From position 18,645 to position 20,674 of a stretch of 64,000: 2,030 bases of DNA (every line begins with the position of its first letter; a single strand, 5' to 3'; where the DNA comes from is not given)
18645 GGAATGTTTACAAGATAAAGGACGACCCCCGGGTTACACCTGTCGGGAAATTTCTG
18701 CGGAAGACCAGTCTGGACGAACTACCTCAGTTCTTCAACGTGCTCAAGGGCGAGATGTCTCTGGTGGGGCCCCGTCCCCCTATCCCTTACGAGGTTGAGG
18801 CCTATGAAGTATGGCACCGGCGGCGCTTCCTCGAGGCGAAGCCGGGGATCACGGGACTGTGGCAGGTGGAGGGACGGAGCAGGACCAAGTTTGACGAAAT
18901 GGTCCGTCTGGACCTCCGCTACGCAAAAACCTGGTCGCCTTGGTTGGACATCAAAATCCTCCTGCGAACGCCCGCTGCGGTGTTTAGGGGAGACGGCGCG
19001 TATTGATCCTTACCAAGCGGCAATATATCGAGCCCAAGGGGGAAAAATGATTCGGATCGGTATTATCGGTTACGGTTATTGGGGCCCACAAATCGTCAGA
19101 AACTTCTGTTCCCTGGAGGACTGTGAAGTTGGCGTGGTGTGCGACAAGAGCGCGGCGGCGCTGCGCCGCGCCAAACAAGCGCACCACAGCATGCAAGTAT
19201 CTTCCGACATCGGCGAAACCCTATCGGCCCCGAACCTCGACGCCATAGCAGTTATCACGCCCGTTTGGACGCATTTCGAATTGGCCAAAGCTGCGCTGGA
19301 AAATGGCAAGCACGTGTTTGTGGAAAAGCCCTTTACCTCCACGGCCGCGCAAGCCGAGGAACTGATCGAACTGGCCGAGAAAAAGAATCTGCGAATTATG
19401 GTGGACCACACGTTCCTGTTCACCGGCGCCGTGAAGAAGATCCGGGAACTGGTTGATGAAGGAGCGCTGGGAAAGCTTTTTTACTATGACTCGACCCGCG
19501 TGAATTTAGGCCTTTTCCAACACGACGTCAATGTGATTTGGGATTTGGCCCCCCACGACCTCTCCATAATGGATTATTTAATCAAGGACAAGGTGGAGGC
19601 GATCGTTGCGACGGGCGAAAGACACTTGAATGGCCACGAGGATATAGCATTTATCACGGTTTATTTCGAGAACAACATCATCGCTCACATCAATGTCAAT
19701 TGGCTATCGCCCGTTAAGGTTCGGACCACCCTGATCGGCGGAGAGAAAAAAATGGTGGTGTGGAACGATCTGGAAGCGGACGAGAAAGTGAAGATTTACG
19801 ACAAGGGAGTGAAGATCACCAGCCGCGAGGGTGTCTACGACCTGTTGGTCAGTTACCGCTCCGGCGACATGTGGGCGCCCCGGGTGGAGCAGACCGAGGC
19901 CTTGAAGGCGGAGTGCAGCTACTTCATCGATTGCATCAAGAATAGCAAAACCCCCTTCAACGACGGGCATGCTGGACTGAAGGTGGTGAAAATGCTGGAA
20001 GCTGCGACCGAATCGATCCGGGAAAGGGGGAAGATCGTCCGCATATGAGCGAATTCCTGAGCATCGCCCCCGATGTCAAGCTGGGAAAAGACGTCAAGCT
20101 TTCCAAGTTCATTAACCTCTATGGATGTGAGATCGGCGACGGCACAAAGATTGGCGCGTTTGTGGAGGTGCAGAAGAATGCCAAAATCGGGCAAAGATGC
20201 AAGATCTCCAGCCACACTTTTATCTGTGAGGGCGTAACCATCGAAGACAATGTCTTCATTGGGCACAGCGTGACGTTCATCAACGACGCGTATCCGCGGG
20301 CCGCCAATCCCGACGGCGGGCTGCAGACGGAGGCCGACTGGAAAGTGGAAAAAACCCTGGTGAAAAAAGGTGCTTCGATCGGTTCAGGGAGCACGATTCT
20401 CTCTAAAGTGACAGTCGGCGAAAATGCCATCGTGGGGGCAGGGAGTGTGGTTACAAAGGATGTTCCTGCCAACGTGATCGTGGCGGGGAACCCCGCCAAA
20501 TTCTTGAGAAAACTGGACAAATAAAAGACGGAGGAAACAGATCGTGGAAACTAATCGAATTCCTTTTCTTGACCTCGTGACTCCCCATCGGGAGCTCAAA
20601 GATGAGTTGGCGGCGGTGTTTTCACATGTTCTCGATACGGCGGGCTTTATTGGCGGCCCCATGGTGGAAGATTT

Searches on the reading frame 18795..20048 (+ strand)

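Call 13: search_protein_families(library=pfam, proteins=[window:18795-20048:+], max_evalue=0.01)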
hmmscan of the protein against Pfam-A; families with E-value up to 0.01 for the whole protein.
window:18795-20048:+ (417 aa): 5 families
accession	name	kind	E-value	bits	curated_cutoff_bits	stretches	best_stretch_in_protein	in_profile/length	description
PF01408.29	GFO_IDH_MocA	-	2.9e-25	89.7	24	1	86-205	1-120/120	Oxidoreductase family, NAD-binding Rossmann fold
PF22725.1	GFO_IDH_MocA_C3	-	1.6e-13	51.2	27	1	214-319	2-121/124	GFO/IDH/MocA C-terminal domain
PF02894.22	GFO_IDH_MocA_C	-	1.1e-09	38.8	22.9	1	217-413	1-215/218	Oxidoreductase family, C-terminal alpha/beta domain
PF03447.22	NAD_binding_3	-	0.0054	17.9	24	1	93-203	2-115/116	Homoserine dehydrogenase, NAD binding domain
PF13602.12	ADH_zinc_N_2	-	0.0074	17.6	27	0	163-228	62-132/134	Zinc-binding dehydrogenase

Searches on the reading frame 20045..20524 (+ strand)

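Call 13: search_protein_families(library=pfam, proteins=[window:20045-20524:+], max_evalue=0.01)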
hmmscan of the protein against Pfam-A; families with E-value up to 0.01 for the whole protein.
window:20045-20524:+ (159 aa): 7 families
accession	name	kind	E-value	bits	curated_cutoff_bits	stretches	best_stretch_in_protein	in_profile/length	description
PF00132.30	Hexapep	-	1.2e-23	82.1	27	3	27-60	1-34/36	Bacterial transferase hexapeptide (six repeats)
PF25084.1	LbH_EIF2B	-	1.9e-09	37.9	54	1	10-76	9-74/105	EIF2B subunit epsilon LbH domain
PF14602.12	Hexapep_2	-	1.1e-07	31.9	27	1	111-138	9-34/34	Hexapeptide repeat of succinyl-transferase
PF25087.1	GMPPB_C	-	1.3e-05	25.3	39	1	40-85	5-49/110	GMPPB C-terminal domain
PF24894.1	Hexapep_GlmU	-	2.8e-05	24.6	23.3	0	7-38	54-85/104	GlmU-like, C-terminal hexapeptide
PF25247.1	LbH_GLGC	-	0.0022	18.4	27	0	29-79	75-124/135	GLGC left-handed parallel beta-helix domain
PF21711.3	DCTN5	-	0.006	16.7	40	0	32-62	100-130/182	Dynactin subunit 5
